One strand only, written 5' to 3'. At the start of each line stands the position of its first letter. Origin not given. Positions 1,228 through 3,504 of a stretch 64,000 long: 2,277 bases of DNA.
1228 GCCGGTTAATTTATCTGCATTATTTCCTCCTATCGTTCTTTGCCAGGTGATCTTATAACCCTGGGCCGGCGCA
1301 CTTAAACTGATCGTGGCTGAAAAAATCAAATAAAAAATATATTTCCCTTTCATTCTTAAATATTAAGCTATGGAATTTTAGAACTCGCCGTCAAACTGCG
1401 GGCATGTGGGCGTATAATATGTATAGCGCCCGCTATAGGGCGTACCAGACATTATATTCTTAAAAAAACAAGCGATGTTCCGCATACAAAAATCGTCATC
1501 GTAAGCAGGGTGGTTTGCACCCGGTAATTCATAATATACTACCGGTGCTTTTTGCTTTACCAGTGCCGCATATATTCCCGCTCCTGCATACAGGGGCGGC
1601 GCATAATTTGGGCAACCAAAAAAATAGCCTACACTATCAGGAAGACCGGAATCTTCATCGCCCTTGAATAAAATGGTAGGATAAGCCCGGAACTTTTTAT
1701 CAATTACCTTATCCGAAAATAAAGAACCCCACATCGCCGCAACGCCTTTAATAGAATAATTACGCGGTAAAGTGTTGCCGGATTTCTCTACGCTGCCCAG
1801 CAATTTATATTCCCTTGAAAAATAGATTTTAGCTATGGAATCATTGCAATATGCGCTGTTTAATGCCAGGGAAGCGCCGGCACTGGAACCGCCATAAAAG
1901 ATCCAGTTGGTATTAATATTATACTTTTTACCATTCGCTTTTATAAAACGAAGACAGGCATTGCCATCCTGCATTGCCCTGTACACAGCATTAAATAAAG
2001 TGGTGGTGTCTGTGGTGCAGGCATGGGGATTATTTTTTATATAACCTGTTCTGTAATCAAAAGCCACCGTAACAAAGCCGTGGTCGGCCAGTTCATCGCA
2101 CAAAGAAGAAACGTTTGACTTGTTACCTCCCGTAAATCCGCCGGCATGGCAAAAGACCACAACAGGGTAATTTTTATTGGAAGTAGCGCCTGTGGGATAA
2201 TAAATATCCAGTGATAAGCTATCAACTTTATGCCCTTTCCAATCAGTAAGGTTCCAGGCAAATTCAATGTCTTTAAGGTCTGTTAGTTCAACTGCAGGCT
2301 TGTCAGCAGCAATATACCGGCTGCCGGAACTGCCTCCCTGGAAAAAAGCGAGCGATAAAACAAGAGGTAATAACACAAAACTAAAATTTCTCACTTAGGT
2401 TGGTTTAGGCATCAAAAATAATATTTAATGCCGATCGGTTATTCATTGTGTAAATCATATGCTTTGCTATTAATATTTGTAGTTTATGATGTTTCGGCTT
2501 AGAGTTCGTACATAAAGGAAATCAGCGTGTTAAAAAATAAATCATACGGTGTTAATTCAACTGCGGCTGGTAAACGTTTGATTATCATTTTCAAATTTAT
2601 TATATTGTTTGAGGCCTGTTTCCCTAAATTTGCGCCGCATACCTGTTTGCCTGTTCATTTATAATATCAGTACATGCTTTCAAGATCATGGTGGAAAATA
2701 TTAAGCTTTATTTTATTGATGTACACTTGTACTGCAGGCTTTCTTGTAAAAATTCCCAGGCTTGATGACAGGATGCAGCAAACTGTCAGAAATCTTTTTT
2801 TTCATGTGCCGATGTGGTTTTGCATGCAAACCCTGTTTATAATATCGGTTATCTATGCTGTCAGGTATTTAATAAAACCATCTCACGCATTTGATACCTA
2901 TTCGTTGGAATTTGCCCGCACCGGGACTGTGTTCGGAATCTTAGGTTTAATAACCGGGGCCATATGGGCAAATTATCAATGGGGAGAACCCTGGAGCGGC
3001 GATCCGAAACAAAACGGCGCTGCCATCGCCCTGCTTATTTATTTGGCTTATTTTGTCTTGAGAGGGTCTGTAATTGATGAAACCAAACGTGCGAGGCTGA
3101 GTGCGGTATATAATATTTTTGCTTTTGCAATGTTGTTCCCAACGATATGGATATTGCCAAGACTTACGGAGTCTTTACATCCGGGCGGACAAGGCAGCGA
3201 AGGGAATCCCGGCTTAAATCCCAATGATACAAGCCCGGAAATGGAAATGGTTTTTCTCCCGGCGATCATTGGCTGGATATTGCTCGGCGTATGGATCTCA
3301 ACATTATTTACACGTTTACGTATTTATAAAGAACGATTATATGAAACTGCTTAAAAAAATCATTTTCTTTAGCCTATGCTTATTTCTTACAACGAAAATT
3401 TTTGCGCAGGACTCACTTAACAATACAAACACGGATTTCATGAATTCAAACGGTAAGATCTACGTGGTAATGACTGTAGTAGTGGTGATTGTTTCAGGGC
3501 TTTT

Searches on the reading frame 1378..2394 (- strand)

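Call 76: search_protein_families(library=pfam, proteins=[window:1378-2394:-], max_evalue=0.0001)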
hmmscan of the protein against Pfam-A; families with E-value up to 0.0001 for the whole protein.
window:1378-2394:- (338 aa): 4 families
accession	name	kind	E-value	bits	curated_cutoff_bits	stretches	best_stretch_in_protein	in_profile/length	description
PF20434.5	BD-FAE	-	7e-18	65.4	26.8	1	62-185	1-111/215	BD-FAE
PF00135.34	COesterase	-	4.3e-10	39.6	27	1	57-177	83-197/515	Carboxylesterase family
PF07859.19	Abhydrolase_3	-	1.9e-08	34.8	25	1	79-181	1-89/210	alpha/beta hydrolase fold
PF03403.19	PAF-AH_p_II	-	6e-05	22.2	20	1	62-115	86-136/372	Platelet-activating factor acetylhydrolase, isoform II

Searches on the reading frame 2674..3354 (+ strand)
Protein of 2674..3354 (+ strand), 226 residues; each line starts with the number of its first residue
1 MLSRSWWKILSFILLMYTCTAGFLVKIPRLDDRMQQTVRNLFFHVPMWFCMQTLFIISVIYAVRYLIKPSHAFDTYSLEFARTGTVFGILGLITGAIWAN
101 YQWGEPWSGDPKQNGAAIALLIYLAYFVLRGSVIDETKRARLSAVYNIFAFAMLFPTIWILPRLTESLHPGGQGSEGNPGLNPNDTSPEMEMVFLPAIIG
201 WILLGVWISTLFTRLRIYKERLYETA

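Call 76: search_protein_families(library=pfam, proteins=[window:2674-3354:+], max_evalue=0.0001)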
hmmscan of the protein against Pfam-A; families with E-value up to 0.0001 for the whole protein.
window:2674-3354:+ (226 aa): 1 family
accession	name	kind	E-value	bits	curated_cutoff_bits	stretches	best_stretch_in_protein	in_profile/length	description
PF01578.25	Cytochrom_C_asm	-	3.2e-20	73.1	29.9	1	11-154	36-197/212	Cytochrome C assembly protein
